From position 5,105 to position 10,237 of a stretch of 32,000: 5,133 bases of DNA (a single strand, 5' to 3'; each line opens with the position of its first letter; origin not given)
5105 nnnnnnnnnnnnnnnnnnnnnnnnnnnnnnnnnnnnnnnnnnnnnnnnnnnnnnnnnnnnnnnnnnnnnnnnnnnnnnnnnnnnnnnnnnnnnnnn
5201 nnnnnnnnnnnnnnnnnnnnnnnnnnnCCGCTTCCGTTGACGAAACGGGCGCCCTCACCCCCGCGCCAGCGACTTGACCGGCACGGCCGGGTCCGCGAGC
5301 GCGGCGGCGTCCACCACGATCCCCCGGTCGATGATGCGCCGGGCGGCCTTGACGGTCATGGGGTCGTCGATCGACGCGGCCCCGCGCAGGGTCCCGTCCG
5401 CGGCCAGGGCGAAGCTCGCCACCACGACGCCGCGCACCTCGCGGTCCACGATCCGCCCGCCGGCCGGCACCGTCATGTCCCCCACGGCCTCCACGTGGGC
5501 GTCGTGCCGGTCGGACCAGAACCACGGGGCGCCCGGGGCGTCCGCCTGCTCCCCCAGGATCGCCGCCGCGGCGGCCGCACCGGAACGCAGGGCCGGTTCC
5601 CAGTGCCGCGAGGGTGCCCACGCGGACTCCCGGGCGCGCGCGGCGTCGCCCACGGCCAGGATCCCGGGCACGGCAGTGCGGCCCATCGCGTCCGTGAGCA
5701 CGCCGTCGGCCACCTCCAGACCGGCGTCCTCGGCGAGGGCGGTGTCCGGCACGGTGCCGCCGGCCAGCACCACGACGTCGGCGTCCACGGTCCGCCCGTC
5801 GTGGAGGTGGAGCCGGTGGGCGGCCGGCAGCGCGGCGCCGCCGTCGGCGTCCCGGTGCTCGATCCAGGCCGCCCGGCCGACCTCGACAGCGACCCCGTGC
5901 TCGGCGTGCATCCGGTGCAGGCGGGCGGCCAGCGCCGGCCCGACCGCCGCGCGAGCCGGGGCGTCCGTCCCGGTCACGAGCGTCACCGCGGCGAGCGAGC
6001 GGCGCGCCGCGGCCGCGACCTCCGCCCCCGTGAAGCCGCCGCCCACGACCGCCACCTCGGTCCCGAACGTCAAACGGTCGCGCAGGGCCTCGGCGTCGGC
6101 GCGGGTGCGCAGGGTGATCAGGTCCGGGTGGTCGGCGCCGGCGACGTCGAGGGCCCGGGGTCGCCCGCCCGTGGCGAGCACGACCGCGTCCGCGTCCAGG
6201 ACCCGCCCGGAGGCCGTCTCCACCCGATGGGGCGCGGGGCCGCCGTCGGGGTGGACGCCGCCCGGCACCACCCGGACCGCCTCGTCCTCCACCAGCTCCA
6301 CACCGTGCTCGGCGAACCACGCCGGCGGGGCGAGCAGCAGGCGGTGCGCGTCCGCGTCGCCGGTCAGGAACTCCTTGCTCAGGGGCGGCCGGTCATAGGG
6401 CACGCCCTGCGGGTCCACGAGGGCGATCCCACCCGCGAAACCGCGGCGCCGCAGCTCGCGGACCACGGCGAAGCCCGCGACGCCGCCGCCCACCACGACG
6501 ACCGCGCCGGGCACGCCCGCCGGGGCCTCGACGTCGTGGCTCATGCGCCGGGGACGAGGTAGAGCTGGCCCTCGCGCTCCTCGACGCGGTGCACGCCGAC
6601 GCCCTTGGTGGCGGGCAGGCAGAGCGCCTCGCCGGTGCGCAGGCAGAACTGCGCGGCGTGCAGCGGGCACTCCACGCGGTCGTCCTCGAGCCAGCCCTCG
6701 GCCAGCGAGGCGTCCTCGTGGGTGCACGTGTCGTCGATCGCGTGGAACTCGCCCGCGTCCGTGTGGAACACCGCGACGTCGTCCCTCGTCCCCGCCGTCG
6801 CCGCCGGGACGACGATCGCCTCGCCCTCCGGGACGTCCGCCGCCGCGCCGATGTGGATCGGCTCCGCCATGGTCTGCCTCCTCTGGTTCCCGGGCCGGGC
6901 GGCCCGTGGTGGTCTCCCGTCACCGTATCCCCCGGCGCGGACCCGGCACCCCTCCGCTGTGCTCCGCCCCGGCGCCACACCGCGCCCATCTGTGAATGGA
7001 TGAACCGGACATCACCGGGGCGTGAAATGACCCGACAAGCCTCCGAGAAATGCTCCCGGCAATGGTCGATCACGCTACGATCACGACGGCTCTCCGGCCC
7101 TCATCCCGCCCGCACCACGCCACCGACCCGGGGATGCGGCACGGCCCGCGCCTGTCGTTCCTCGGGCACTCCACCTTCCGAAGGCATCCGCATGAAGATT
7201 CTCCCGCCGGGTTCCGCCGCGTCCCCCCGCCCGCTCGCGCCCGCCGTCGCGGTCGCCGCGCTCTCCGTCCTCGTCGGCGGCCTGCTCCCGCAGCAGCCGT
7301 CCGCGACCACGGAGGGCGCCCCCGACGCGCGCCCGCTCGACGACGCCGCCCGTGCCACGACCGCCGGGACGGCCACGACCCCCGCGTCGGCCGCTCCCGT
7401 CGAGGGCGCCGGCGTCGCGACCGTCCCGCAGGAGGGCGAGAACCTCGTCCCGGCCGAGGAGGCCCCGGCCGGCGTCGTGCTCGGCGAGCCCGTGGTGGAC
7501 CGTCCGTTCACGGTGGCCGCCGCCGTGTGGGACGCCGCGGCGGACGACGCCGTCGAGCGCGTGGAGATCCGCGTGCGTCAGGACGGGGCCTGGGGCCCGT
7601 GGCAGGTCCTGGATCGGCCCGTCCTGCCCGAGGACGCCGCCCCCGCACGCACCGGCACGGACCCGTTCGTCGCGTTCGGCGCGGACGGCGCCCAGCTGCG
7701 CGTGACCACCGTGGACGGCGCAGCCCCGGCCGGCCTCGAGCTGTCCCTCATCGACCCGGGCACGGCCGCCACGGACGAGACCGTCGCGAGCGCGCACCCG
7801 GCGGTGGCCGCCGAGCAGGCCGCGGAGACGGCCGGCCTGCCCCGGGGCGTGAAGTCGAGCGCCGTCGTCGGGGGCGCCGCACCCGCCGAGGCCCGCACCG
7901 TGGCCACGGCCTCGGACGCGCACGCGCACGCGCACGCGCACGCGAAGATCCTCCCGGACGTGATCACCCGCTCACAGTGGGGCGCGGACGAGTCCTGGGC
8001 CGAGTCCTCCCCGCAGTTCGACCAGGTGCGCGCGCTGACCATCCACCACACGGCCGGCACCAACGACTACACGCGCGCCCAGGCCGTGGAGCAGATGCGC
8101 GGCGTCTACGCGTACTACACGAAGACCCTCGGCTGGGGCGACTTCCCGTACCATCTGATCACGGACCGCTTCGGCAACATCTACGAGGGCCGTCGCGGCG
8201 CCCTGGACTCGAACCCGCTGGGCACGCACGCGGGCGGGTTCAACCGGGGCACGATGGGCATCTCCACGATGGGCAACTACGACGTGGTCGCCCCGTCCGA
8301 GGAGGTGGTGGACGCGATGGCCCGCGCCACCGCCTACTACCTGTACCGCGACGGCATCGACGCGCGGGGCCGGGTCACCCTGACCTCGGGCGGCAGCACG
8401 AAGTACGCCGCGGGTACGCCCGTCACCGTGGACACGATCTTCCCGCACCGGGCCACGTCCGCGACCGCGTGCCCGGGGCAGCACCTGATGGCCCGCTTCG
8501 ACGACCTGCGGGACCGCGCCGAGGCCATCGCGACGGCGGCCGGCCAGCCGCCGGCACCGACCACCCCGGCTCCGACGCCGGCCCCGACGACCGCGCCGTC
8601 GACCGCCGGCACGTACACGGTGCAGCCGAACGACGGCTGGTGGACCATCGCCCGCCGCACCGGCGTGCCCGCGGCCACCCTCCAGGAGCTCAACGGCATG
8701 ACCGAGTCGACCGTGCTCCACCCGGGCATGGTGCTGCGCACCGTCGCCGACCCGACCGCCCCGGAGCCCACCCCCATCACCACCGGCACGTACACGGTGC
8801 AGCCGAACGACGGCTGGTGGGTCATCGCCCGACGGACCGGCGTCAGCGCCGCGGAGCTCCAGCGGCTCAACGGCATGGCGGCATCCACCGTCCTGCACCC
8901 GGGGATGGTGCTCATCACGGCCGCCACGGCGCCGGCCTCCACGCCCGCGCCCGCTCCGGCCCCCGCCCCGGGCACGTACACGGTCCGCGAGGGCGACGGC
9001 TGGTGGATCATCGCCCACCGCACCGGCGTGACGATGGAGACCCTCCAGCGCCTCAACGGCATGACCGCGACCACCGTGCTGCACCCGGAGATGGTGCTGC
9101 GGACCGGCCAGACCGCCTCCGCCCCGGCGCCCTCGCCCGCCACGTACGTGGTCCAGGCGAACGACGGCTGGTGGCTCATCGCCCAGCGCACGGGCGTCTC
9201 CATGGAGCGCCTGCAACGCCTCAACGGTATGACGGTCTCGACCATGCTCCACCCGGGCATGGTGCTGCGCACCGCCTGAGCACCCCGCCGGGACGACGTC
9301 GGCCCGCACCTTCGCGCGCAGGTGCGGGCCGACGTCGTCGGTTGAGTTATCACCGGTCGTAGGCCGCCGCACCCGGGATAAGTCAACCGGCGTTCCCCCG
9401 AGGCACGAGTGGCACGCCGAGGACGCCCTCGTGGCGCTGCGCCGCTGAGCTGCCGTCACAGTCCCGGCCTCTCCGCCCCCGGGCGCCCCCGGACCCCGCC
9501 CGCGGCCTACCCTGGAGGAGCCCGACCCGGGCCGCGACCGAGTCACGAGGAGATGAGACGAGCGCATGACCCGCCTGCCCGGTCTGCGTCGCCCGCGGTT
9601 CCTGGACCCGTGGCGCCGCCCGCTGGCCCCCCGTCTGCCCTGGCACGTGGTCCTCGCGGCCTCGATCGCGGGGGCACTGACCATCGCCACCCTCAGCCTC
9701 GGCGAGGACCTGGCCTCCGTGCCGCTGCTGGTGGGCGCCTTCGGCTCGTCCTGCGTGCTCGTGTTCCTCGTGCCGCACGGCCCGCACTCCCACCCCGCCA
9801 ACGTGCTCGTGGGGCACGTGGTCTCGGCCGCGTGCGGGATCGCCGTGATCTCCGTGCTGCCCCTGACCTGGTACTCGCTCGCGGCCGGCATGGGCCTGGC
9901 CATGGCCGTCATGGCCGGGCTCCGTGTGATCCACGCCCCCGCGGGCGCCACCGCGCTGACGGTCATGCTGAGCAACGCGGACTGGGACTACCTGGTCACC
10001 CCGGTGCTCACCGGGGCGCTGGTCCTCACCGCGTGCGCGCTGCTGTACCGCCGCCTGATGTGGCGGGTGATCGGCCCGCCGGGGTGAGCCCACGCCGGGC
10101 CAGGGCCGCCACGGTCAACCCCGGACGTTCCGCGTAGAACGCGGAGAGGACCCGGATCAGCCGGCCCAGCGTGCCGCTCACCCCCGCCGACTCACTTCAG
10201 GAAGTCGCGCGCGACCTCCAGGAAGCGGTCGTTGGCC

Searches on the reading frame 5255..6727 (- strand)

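Call 14: search_protein_families(library=pfam, proteins=[window:5255-6727:-], max_evalue=0.00001)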
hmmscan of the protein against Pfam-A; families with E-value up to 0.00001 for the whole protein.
window:5255-6727:- (490 aa): 5 families
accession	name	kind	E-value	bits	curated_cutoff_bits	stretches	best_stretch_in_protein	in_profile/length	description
PF07992.20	Pyr_redox_2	-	1.4e-49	169.5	26.1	1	76-367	3-278/291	Pyridine nucleotide-disulphide oxidoreductase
PF14759.12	Reductase_C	-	3.6e-16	59.9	25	1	402-488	1-85/85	Reductase C-terminal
PF13738.12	Pyr_redox_3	-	2.3e-08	34.1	30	1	168-360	115-305/305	Pyridine nucleotide-disulphide oxidoreductase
PF13454.12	NAD_binding_9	-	5.9e-07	30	21.8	0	248-325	81-154/155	FAD-NAD(P)-binding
PF00070.33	Pyr_redox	-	6.5e-07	30.2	22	1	225-281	2-57/82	Pyridine nucleotide-disulphide oxidoreductase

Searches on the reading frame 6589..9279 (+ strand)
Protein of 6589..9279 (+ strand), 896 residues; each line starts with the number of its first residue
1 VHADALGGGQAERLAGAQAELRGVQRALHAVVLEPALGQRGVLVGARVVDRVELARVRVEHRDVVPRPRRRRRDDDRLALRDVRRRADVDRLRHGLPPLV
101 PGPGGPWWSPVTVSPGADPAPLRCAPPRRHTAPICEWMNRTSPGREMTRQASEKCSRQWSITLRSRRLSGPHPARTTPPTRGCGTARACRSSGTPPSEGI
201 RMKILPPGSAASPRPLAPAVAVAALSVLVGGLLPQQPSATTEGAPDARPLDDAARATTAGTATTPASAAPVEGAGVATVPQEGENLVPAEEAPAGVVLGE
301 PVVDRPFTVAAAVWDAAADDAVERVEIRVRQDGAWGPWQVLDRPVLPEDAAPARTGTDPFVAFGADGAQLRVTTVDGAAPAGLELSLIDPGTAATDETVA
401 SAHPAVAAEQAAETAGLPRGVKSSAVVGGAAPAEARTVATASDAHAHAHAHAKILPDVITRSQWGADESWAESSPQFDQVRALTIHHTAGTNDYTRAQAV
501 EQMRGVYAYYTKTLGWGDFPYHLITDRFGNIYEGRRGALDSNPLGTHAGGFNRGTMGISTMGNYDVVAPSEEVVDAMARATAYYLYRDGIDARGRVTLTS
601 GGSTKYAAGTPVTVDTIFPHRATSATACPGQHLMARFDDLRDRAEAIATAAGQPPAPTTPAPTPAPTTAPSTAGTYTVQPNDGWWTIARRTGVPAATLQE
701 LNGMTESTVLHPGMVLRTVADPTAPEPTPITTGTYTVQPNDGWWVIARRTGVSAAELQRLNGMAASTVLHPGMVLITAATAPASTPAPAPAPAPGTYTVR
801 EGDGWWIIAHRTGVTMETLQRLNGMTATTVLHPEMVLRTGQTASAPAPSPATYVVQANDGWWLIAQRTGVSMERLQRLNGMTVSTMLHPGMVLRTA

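Call 14: search_protein_families(library=pfam, proteins=[window:6589-9279:+], max_evalue=0.00001)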
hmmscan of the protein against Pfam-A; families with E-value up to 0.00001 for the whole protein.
window:6589-9279:+ (896 aa): 3 families
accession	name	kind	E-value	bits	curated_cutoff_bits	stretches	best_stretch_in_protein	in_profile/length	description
PF01476.26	LysM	-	7.5e-44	147.9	20.9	4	676-717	1-41/43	LysM domain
PF01510.30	Amidase_2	-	2.6e-14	54.1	26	1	478-631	3-131/131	N-acetylmuramoyl-L-alanine amidase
PF23577.1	LysM_RLK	-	7.1e-09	36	27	0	796-823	2-29/44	LysM domain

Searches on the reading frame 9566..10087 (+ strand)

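Call 14: search_protein_families(library=pfam, proteins=[window:9566-10087:+], max_evalue=0.00001)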
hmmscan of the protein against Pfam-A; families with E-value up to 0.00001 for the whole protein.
window:9566-10087:+ (173 aa): 1 family
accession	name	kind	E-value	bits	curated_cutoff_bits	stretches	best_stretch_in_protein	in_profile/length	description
PF04982.19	TM_HPP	-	1e-36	126.4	27.2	1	22-165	2-151/157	HPP, transmembrane region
